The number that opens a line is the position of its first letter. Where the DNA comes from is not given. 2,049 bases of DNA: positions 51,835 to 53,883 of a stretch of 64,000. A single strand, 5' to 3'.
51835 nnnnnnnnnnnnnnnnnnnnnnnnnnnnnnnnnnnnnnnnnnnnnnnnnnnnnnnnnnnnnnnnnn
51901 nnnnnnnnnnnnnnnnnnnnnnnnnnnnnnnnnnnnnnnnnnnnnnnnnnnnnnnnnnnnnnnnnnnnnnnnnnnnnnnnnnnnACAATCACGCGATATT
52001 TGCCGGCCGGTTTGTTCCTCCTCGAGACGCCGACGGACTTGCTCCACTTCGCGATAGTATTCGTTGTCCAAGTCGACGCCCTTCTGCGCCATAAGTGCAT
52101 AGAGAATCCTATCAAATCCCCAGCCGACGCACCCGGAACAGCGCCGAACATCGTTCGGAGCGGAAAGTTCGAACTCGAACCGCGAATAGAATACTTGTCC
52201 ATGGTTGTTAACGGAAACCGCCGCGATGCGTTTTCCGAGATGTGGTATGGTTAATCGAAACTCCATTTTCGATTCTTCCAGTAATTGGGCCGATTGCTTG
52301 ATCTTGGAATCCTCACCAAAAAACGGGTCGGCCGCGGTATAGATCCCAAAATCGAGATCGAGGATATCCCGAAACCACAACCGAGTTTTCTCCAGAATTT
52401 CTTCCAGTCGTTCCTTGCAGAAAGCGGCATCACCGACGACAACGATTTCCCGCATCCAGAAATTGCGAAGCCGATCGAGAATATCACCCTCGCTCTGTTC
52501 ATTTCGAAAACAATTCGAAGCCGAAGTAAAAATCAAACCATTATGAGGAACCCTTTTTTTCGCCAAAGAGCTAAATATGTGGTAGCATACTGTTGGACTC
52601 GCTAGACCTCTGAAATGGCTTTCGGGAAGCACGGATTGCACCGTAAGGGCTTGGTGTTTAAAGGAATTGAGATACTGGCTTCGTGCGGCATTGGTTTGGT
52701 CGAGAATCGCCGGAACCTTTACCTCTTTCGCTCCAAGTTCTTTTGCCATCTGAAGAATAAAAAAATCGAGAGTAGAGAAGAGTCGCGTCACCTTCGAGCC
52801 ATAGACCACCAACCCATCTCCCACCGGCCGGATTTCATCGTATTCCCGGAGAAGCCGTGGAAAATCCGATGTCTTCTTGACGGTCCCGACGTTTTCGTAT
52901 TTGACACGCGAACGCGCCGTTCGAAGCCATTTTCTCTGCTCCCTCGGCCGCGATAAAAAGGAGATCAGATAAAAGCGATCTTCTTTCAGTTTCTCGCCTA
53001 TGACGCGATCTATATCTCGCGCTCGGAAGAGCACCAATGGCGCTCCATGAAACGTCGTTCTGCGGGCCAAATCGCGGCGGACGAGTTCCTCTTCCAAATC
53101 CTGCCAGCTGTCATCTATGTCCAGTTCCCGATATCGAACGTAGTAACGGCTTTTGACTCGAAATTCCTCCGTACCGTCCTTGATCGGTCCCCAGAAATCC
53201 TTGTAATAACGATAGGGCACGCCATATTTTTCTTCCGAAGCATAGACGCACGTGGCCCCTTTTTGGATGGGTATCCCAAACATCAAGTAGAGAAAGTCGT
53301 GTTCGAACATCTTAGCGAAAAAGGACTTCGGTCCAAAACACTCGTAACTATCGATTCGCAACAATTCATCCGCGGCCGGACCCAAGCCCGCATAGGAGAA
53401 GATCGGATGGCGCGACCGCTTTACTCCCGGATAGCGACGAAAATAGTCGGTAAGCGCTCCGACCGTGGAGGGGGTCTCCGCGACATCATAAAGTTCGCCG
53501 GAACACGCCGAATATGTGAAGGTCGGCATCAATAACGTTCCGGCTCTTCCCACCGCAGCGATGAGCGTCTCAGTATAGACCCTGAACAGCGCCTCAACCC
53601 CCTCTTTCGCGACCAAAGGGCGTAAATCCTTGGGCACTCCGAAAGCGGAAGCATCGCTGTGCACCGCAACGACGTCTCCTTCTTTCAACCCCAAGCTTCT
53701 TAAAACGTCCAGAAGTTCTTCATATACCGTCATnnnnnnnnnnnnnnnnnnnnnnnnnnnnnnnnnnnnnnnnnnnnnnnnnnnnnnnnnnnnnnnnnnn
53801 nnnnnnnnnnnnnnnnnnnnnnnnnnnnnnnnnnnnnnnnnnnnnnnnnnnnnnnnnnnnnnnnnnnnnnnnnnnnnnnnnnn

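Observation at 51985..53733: Domain anatomy of the fusion enzyme: class II motifs and a putative Zn triad retained, tRNA-binding arm absent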

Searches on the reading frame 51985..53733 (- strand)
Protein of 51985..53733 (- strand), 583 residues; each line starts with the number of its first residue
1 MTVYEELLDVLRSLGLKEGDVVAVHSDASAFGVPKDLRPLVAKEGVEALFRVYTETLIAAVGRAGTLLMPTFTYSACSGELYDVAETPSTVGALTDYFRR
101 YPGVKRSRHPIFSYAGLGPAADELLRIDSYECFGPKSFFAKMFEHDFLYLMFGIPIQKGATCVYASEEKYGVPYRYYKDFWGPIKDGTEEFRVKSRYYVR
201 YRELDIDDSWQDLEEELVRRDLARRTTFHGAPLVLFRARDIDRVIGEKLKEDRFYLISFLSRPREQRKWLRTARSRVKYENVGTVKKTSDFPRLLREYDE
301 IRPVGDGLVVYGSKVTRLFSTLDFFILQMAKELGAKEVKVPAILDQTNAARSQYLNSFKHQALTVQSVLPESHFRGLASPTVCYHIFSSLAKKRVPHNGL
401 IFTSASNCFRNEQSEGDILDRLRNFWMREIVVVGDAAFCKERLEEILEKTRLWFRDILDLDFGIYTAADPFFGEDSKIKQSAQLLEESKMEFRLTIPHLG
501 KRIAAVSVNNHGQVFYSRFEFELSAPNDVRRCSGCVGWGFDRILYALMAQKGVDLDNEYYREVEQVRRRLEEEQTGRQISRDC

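Call 4: search_protein_families(library=pfam, proteins=[window:51985-53733:-], max_evalue=1)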
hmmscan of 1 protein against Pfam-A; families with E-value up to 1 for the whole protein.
window:51985-53733:- (583 aa): 3 families
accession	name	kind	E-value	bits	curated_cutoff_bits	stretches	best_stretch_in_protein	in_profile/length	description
PF02522.19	Antibiotic_NAT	-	5.6e-32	111.6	25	1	51-243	17-225/232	Aminoglycoside 3-N-acetyltransferase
PF00587.30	tRNA-synt_2b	-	5.8e-09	36.7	29.3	1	400-550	37-178/179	tRNA synthetase class II core domain (G, H, P, S and T)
PF05641.18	Agenet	-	0.27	12.2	27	1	194-221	28-55/61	Agenet domain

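Call 5: search_protein_families(library=ncbifam, proteins=[window:51985-53733:-], max_evalue=1)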
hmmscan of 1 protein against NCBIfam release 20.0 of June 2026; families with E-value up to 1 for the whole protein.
window:51985-53733:- (583 aa): 10 families
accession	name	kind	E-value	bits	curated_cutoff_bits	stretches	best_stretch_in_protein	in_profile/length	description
NF005479.0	PRK07080.1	equivalog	9.1e-35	120.1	357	2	379-557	132-306/318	amino acid--[acyl-carrier-protein] ligase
NF002120.0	PRK00960.1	equivalog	2.1e-22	79.4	611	1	383-559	318-498/518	serine--tRNA ligase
TIGR00415.1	serS_MJ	equivalog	8.7e-18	64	489.55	1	401-559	336-495/518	serine--tRNA ligase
NF033081.0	AAC_3_IV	equivalog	1.3e-17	64.1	420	1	6-255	3-232/252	AAC(3)-IV family aminoglycoside N-acetyltransferase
NF033082.0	AAC_3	equivalog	2.2e-15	56.7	270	1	5-241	4-250/262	aminoglycoside 3-N-acetyltransferase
NF033180.1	AAC_3_VIII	exception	2.5e-10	40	560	1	8-207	20-220/286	aminoglycoside N-acetyltransferase AAC(3)-VIII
TIGR00418.1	thrS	equivalog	2.2e-08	33.5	383.65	1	303-495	188-384/565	threonine--tRNA ligase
NF033612.0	AAC_3_VIa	exception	3.1e-07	29.9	675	1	6-153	24-178/298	aminoglycoside N-acetyltransferase AAC(3)-VIa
NF033080.0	AAC_3_II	subfamily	8e-06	25.5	480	1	82-165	88-172/268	AAC(3)-II family aminoglycoside N-acetyltransferase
NF003068.0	PRK03991.1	equivalog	1.3e-05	23.8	484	1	307-472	218-384/613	threonine--tRNA ligase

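Call 6: search_solved_structures(query=window:51985-53733:-, max_evalue=1, show_alignments=4)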
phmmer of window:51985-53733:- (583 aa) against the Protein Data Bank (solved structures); distinct sequences matched with E-value up to 1: 30.
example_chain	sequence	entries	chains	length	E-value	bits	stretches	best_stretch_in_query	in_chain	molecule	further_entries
3mey_A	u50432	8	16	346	4.4e-19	71.7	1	378-556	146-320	Bll0957 protein | Amino acid--[acyl-carrier-protein] ligase 1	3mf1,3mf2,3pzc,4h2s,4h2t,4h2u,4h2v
4h2w_A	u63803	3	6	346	1.2e-18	70.2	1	378-556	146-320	Amino acid--[acyl-carrier-protein] ligase 1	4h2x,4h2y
6mn5_A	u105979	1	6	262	3.9e-12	48.8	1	6-173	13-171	Aminoglycoside N(3)-acetyltransferase, AAC(3)-IVa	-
6mn4_A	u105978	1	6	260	3.9e-12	48.8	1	6-173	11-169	Aminoglycoside N(3)-acetyltransferase, AAC(3)-IVa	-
6mn3_A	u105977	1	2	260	4.2e-12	48.7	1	6-175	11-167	Aminoglycoside N(3)-acetyltransferase, AAC(3)-IVa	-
2nyg_A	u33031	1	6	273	2.8e-09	39.4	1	7-185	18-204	YokD protein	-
3e4f_A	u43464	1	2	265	1.5e-08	36.9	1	8-172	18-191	Aminoglycoside N3-acetyltransferase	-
3ijw_A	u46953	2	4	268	1.6e-08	36.8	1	8-172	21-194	Aminoglycoside N3-acetyltransferase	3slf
3n0s_A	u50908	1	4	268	4.2e-08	35.5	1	8-171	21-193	Aminoglycoside N3-acetyltransferase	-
3kzl_A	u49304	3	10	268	5.9e-08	35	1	8-171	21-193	Aminoglycoside N3-acetyltransferase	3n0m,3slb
6np1_A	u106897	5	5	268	1.2e-07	33.9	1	6-154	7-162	Aminoglycoside N(3)-acetyltransferase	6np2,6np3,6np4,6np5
6nti_A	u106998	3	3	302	1.6e-07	33.5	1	6-154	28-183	Aminoglycoside N(3)-acetyltransferase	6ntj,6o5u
6bbr_A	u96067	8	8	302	4.3e-07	32.1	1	6-154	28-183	AAC 3-VI protein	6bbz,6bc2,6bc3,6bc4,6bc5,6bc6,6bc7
3sma_A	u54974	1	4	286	5.5e-05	25.2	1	87-198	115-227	FrbF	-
7lap_A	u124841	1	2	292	0.00014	23.9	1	85-186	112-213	Aminoglycoside N(3)-acetyltransferase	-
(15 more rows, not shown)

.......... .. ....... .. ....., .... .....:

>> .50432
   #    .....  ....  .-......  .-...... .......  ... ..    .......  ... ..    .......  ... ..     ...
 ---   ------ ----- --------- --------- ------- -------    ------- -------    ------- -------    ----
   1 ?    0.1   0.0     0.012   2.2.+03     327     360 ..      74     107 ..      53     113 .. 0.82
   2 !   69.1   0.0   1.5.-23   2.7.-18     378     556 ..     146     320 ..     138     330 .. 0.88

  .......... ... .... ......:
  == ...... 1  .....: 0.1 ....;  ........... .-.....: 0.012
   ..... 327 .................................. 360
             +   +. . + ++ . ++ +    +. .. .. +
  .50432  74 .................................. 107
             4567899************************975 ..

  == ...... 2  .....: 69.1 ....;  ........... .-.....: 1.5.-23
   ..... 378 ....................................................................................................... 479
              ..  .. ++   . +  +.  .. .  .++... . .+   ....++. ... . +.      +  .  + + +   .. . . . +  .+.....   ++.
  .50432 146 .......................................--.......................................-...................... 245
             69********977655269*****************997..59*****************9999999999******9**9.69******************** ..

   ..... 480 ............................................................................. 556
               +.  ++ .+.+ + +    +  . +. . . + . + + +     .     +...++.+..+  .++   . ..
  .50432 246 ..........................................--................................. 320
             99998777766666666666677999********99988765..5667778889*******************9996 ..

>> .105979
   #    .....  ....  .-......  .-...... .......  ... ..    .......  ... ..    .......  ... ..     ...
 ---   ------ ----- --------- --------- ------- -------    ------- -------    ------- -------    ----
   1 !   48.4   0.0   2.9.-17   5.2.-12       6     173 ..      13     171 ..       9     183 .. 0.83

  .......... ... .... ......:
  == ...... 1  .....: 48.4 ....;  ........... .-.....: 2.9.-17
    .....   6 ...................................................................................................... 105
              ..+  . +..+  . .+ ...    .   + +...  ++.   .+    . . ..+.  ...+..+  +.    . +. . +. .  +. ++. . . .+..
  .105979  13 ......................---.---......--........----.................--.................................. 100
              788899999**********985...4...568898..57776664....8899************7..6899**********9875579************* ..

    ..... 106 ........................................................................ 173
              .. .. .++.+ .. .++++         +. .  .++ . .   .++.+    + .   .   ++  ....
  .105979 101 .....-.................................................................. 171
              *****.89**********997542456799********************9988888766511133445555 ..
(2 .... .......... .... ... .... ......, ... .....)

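Call 8: find_homologous_proteins(query=window:51985-53733:-, max_evalue=0.00001)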
Query window:51985-53733:- (583 aa): 7 proteins with E <= 0.00001 among 8000 candidates.
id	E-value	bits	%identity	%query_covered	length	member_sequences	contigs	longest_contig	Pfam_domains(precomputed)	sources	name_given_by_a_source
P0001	0.0e+0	1335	100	100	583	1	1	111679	PF00587.31,PF02522.20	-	-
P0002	7.3e-132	459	39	96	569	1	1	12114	PF02522.20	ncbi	-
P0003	8.8e-39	152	36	44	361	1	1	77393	PF02522.20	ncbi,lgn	-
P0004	9.1e-31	125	33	43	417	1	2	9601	PF01575.26,PF02522.20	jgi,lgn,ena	-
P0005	4.1e-17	80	35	29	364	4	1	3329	PF00587.31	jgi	jgi:hypothetical protein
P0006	2.8e-12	64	34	29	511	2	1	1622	PF01261.31,PF02522.20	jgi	jgi:aminoglycoside 3-N-acetyltransferase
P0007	6.5e-11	60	36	28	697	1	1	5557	PF02522.20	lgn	-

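Call 13: find_encoding_contigs(protein=P0002, flank=8000, max_places=4)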
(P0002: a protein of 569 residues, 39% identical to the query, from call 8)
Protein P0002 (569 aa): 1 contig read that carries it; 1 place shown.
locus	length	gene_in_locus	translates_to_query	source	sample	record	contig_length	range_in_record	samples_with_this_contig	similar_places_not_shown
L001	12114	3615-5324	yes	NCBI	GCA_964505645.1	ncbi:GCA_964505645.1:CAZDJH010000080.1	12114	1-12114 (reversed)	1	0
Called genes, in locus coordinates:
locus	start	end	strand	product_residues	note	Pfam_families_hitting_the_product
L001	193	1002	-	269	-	PF00685:Sulfotransfer_1, PF13469:Sulfotransfer_3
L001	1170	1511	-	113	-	-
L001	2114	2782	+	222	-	PF13489:Methyltransf_23, PF13649:Methyltransf_25, PF13847:Methyltransf_31, PF08241:Methyltransf_11, PF08242:Methyltransf_12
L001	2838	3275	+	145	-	PF01648:ACPS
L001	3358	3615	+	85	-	PF00550:PP-binding (faint)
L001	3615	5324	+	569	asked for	PF02522:Antibiotic_NAT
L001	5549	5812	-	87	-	-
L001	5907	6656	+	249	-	-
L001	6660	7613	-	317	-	-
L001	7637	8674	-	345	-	PF03102:NeuB, PF08666:SAF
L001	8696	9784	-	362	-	PF01041:DegT_DnrJ_EryC1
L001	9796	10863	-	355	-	PF04101:Glyco_tran_28_C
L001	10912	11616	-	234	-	PF01209:Ubie_methyltran, PF13489:Methyltransf_23, PF13847:Methyltransf_31, PF08241:Methyltransf_11, PF08242:Methyltransf_12, PF13649:Methyltransf_25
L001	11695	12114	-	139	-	?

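Call 17: find_encoding_contigs(protein=P0003, flank=8000, max_places=3)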
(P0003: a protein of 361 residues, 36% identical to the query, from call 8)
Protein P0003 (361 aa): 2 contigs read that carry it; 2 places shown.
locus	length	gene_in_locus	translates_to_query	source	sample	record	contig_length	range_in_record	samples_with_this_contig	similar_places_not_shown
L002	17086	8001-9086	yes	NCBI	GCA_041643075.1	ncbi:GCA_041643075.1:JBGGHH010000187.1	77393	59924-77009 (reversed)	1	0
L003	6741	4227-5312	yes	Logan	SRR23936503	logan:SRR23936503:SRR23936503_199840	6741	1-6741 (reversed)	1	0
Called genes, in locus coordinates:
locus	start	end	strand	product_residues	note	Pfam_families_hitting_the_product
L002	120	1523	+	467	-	PF13489:Methyltransf_23, PF07021:MetW, PF13847:Methyltransf_31, PF08241:Methyltransf_11, PF08242:Methyltransf_12, PF13649:Methyltransf_25, PF00535:Glycos_transf_2, PF10111:Glyco_tranf_2_2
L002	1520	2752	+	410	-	-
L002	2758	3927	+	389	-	-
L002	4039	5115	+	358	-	PF00682:HMGL-like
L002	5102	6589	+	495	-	PF00501:AMP-binding, PF13193:AMP-binding_C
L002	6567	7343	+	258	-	PF13578:Methyltransf_24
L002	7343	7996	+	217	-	PF04199:Cyclase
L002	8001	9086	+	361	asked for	PF02522:Antibiotic_NAT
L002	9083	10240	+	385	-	PF13489:Methyltransf_23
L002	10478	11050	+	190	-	PF01047:MarR (weak), PF13412:HTH_24 (weak)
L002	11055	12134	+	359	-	PF01073:3Beta_HSD, PF01370:Epimerase, PF02719:Polysacc_synt_2, PF04321:RmlD_sub_bind, PF07993:NAD_binding_4 (weak), PF13460:NAD_binding_10, PF16363:GDP_Man_Dehyd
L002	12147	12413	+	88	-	-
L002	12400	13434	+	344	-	PF01073:3Beta_HSD, PF01370:Epimerase, PF02719:Polysacc_synt_2, PF04321:RmlD_sub_bind, PF05368:NmrA, PF07993:NAD_binding_4 (faint), PF13460:NAD_binding_10, PF16363:GDP_Man_Dehyd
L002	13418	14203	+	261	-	PF13489:Methyltransf_23 (weak), PF08241:Methyltransf_11, PF08242:Methyltransf_12 (faint), PF13847:Methyltransf_31 (faint)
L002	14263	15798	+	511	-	PF01467:CTP_transf_like, PF00294:PfkB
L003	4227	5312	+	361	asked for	PF02522:Antibiotic_NAT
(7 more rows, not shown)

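Call 20: find_encoding_contigs(protein=P0004, flank=8000, max_places=3)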
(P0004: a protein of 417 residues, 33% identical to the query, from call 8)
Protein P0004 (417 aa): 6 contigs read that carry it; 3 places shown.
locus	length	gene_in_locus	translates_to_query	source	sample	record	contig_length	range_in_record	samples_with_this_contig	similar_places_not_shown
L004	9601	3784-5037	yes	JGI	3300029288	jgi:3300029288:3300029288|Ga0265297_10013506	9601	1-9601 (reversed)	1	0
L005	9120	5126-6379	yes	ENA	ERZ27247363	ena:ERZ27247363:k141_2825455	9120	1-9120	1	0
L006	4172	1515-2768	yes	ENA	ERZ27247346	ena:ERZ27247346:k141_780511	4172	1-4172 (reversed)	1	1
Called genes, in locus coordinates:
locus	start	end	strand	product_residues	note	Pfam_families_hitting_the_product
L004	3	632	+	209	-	?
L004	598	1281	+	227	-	PF00535:Glycos_transf_2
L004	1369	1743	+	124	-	PF01648:ACPS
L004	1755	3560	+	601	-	PF21211:FkbH_N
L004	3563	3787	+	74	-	PF00550:PP-binding (weak)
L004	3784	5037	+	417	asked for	PF01575:MaoC_dehydratas, PF02522:Antibiotic_NAT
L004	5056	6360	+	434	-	PF16254:DUF4910, PF09940:DUF2172, PF16221:HTH_47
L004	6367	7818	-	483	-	PF01943:Polysacc_synt, PF13440:Polysacc_synt_3, PF01554:MatE (weak)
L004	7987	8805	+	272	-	PF01973:MptE-like (weak)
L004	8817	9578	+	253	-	PF01209:Ubie_methyltran (weak), PF00398:RrnaAD (weak), PF13489:Methyltransf_23, PF05175:MTS (weak), PF13847:Methyltransf_31, PF08241:Methyltransf_11, PF08242:Methyltransf_12, PF13649:Methyltransf_25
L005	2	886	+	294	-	?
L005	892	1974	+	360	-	PF03102:NeuB, PF08666:SAF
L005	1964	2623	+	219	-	PF00535:Glycos_transf_2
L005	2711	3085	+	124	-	PF01648:ACPS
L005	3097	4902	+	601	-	PF21211:FkbH_N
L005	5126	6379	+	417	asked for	PF01575:MaoC_dehydratas, PF02522:Antibiotic_NAT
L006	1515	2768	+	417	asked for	PF01575:MaoC_dehydratas, PF02522:Antibiotic_NAT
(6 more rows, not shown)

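Call 21: find_encoding_contigs(protein=P0005, flank=8000, max_places=3)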
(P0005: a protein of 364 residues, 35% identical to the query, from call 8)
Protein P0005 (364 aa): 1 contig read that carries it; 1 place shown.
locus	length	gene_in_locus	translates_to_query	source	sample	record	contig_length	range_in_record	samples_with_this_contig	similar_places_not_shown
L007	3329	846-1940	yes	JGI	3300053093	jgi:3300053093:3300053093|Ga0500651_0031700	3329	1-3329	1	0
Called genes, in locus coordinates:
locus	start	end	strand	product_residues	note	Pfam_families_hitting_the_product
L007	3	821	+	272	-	?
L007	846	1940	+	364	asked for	PF00587:tRNA-synt_2b (weak)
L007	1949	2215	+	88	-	-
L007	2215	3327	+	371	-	?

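Call 23: search_protein_representatives(protein=window:51985-53733:-)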
Query: 583 residues. Proteins with E-value up to 0.001 (for the whole library): 5293; up to 1e-10: 2431; up to 1e-30: 71. The best 150 are listed.
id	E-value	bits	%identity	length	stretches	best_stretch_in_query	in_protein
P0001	0.0e+00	1335.1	100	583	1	1-583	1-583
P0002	2.3e-132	459.0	40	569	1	4-561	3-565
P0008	2.6e-67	244.2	45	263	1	3-258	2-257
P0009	2.7e-63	230.9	40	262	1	1-258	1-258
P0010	5.4e-61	223.3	43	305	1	294-563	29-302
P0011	3.5e-60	220.6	42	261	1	6-258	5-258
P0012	4.2e-60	220.4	41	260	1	3-257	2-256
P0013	4.7e-58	213.6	43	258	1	8-259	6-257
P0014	5.9e-58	213.3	42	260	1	4-258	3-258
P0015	3.3e-57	210.8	40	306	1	278-563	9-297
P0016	3.0e-56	207.7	42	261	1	6-258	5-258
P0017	7.3e-56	206.4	44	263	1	5-256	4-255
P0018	5.7e-55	203.4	40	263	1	7-258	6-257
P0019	1.8e-54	201.8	42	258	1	4-258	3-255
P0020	4.6e-52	193.8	39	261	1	5-258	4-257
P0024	1.1e-43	166.2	41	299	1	302-563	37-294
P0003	2.8e-39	151.6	37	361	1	4-260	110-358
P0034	8.0e-37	143.5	38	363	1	6-258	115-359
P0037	6.3e-36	140.6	36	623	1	6-257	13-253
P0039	1.2e-35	139.6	38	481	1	5-257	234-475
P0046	3.4e-34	134.8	36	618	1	9-266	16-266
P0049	1.2e-33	133.1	35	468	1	303-556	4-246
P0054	3.1e-33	131.7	33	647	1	6-258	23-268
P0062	1.8e-32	129.1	35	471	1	303-559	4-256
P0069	3.2e-31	125.0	33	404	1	6-258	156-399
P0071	4.1e-31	124.7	33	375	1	3-256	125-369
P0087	8.1e-30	120.4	32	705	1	5-266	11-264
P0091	1.0e-29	120.1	32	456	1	301-551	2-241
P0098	1.7e-29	119.3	34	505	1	9-256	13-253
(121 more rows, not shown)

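Call 53: find_encoding_contigs(protein=window:51985-53733:-, flank=2000, max_places=3)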
Protein window:51985-53733:- (583 aa): 1 contig read that carries it; 1 place shown.
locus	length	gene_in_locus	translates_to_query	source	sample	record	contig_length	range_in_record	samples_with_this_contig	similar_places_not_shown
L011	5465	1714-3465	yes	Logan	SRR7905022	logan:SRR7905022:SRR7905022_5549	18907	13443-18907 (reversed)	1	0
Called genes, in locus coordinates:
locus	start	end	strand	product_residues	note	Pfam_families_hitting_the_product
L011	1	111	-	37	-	?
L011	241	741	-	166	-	PF01842:ACT, PF13291:ACT_4 (weak), PF22629:ACT_AHAS_ss, PF13710:ACT_5, PF10369:ALS_ss_C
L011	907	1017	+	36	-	-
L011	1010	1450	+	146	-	PF13669:Glyoxalase_4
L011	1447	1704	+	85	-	-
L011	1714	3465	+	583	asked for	PF02522:Antibiotic_NAT, PF00587:tRNA-synt_2b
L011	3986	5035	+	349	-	PF00483:NTP_transferase, PF12804:NTP_transf_3 (weak), PF22640:ManC_GMP_beta-helix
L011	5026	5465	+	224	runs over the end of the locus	PF00596:Aldolase_II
